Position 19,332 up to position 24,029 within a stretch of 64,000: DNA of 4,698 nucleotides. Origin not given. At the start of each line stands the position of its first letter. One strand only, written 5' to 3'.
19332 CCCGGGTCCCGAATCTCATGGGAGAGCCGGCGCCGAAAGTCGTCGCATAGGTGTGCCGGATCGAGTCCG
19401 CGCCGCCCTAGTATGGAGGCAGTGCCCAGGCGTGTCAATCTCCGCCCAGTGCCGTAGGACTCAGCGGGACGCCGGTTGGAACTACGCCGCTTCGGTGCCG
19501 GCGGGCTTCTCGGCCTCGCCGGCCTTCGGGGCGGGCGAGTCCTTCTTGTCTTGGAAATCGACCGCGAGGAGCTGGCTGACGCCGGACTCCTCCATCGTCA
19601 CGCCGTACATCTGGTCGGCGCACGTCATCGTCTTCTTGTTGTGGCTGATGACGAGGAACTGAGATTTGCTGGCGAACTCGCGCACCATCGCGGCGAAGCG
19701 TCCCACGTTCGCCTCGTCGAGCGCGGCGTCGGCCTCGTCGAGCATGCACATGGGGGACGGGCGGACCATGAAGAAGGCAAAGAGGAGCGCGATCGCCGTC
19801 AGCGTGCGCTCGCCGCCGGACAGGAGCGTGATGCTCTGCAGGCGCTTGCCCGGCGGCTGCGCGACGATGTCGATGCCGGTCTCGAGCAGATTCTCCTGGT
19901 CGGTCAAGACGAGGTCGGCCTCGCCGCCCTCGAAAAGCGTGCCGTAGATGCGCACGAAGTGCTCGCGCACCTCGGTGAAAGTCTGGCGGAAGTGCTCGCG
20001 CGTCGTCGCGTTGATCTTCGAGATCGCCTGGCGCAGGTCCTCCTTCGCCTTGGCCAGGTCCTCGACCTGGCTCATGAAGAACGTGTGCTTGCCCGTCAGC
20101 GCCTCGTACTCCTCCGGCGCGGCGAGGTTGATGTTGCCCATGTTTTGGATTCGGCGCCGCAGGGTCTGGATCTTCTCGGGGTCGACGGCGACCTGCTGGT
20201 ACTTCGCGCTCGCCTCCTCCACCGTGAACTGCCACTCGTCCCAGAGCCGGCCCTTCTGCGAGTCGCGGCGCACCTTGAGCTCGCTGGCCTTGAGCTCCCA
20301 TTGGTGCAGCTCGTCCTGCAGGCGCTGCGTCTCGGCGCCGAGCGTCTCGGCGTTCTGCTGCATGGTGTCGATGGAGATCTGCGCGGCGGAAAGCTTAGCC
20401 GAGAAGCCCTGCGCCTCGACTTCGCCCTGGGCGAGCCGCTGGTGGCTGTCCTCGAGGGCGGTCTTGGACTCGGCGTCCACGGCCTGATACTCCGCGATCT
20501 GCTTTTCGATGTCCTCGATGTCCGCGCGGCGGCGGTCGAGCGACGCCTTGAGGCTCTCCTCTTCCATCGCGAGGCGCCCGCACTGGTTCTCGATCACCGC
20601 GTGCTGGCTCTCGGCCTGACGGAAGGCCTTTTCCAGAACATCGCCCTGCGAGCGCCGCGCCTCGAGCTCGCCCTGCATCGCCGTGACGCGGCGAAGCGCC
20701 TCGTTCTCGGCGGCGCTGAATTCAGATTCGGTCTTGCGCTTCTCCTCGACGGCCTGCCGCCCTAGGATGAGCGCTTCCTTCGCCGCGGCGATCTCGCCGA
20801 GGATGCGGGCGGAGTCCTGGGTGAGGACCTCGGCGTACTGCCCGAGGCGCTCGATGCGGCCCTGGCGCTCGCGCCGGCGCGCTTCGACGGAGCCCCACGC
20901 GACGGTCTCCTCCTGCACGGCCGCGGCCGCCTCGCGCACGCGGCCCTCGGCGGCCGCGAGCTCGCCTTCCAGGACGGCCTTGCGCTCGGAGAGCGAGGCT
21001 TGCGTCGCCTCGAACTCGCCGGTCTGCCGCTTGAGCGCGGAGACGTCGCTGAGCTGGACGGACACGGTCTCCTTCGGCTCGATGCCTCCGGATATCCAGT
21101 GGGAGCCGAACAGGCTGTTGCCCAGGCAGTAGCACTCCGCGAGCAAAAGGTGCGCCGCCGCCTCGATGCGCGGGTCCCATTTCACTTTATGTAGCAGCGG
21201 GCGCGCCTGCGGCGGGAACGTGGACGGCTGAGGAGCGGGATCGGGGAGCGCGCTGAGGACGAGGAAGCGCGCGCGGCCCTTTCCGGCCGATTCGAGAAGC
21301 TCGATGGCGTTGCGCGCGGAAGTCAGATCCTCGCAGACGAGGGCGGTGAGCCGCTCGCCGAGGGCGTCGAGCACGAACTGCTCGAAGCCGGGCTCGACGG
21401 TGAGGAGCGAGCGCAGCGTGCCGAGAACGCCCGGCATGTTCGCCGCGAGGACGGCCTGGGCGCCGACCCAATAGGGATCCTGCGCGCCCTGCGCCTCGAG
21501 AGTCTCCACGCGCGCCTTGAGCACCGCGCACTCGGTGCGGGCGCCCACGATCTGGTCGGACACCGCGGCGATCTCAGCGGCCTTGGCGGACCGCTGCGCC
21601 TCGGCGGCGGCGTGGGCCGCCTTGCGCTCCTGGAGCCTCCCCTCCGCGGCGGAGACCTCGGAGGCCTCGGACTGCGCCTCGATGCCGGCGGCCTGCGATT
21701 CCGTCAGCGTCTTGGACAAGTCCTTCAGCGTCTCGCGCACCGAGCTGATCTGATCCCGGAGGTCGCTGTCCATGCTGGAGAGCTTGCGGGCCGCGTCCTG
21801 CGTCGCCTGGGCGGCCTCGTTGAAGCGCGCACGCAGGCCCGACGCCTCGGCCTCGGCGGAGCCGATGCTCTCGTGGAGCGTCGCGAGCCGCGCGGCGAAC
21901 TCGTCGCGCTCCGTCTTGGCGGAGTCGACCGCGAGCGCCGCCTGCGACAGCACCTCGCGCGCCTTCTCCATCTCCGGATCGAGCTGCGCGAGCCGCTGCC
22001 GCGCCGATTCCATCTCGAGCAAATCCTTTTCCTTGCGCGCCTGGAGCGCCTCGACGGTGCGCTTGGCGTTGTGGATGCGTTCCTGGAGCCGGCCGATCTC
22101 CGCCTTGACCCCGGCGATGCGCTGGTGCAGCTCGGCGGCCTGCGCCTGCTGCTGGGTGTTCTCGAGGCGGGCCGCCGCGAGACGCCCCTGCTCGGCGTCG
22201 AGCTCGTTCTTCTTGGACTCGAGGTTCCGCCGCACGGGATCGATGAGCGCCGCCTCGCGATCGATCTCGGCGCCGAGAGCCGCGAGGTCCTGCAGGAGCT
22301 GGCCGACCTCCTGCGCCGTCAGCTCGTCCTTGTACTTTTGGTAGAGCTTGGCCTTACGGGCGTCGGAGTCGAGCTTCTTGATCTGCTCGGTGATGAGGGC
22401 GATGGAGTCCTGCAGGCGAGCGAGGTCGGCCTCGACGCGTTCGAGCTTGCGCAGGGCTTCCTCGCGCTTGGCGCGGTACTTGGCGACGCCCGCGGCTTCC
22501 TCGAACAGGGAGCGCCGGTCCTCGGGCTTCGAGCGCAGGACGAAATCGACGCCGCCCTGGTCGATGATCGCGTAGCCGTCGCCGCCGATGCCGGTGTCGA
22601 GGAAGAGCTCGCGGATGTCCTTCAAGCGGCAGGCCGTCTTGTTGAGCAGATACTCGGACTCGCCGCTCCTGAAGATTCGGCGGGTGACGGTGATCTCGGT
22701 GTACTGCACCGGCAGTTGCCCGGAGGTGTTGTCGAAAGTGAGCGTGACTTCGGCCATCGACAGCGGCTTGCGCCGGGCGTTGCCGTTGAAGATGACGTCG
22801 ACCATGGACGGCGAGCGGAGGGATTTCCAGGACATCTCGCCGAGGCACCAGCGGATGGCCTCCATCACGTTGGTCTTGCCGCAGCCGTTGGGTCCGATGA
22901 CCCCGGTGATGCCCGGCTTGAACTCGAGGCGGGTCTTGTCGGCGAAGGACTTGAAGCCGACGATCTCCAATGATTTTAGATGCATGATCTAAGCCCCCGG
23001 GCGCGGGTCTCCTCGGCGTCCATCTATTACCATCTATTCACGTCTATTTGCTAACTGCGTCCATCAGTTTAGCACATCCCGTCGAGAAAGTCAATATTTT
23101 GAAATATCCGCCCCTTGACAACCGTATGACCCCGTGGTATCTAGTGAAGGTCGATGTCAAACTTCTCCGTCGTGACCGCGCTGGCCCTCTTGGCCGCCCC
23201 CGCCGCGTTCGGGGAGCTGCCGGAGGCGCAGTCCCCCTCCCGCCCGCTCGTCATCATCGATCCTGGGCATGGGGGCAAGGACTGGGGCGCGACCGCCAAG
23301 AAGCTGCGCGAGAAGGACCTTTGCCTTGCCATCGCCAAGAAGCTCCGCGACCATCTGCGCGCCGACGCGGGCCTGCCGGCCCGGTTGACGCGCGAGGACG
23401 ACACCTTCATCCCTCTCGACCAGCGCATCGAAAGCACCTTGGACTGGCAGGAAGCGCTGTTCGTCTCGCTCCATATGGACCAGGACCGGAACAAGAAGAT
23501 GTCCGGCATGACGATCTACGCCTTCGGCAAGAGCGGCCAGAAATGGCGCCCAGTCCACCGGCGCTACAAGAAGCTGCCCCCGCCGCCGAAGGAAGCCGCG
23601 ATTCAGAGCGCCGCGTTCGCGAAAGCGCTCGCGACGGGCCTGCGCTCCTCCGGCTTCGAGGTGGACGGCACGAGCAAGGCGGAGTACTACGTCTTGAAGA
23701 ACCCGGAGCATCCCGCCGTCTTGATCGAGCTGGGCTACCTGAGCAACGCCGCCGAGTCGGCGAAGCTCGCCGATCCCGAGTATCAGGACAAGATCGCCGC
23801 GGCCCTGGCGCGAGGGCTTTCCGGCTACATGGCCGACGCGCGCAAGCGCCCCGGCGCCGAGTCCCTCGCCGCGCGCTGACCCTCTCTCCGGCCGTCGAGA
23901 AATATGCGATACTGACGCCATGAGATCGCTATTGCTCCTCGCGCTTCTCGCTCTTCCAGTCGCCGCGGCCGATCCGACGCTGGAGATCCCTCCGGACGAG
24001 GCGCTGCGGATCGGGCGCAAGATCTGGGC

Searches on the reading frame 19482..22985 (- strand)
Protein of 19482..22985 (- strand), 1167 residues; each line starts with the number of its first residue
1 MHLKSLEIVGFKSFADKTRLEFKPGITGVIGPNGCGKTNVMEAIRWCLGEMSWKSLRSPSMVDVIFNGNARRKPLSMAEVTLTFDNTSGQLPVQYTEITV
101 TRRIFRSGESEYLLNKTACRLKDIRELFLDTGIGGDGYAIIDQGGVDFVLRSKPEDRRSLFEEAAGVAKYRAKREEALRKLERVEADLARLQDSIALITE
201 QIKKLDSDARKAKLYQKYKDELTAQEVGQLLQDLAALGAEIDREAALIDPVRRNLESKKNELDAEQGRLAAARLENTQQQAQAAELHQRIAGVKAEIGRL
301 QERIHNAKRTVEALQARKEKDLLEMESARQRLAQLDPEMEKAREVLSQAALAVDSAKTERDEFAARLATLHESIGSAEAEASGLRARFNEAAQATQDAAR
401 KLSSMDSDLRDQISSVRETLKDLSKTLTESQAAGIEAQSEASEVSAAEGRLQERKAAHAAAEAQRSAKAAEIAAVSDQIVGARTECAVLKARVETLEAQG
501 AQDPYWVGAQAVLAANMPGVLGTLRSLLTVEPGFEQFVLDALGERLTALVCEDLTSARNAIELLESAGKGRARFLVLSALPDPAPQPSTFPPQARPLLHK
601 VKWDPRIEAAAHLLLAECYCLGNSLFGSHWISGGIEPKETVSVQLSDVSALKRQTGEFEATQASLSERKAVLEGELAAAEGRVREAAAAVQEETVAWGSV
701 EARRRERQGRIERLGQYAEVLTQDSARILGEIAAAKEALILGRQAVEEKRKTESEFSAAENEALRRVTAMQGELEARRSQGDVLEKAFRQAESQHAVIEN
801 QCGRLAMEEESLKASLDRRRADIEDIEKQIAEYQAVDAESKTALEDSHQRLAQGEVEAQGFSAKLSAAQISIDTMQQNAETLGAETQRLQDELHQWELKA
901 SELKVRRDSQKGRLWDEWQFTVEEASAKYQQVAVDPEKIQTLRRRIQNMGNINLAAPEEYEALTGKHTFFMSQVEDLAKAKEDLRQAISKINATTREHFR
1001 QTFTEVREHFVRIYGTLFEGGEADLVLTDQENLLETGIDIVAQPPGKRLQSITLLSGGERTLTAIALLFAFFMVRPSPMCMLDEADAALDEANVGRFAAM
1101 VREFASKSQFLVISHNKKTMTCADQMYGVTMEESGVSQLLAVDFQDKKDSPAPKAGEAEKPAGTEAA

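Call 47: search_protein_families(library=pfam, proteins=[window:19482-22985:-], max_evalue=0.001)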
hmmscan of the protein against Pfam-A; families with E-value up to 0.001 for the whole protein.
window:19482-22985:- (1167 aa): 6 families
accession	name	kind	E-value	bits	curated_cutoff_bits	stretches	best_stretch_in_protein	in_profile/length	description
PF02463.25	SMC_N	-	2.4e-71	240.1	40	1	2-1137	1-219/220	RecF/RecN/SMC N terminal domain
PF06470.18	SMC_hinge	-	4.4e-17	63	22.5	1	518-620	2-105/116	SMC proteins Flexible Hinge Domain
PF13476.12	AAA_23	-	3.1e-14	54.5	27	1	5-205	1-180/201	AAA domain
PF13304.12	AAA_21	-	5.4e-10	40.2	27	1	26-98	1-63/304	AAA domain, putative AbiEii toxin, Type IV TA system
PF13175.12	AAA_15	-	2e-09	38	32.1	1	1-276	1-232/374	AAA ATPase domain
PF00261.25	Tropomyosin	-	0.00013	21.9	38.6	1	286-425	4-160/242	Tropomyosin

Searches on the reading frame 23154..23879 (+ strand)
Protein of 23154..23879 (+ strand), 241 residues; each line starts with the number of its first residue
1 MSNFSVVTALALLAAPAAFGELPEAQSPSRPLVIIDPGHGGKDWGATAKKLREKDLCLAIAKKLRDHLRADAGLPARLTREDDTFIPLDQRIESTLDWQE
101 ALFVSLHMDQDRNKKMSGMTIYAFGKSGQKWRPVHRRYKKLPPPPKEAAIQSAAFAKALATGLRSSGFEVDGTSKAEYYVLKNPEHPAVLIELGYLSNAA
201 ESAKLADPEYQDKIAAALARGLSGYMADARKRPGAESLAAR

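Call 47: search_protein_families(library=pfam, proteins=[window:23154-23879:+], max_evalue=0.001)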
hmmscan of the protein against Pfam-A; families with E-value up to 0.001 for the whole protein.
window:23154-23879:+ (241 aa): 1 family
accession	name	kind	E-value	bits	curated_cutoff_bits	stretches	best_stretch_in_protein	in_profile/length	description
PF01520.23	Amidase_3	-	1.1e-41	143.3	27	1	33-222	1-172/174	N-acetylmuramoyl-L-alanine amidase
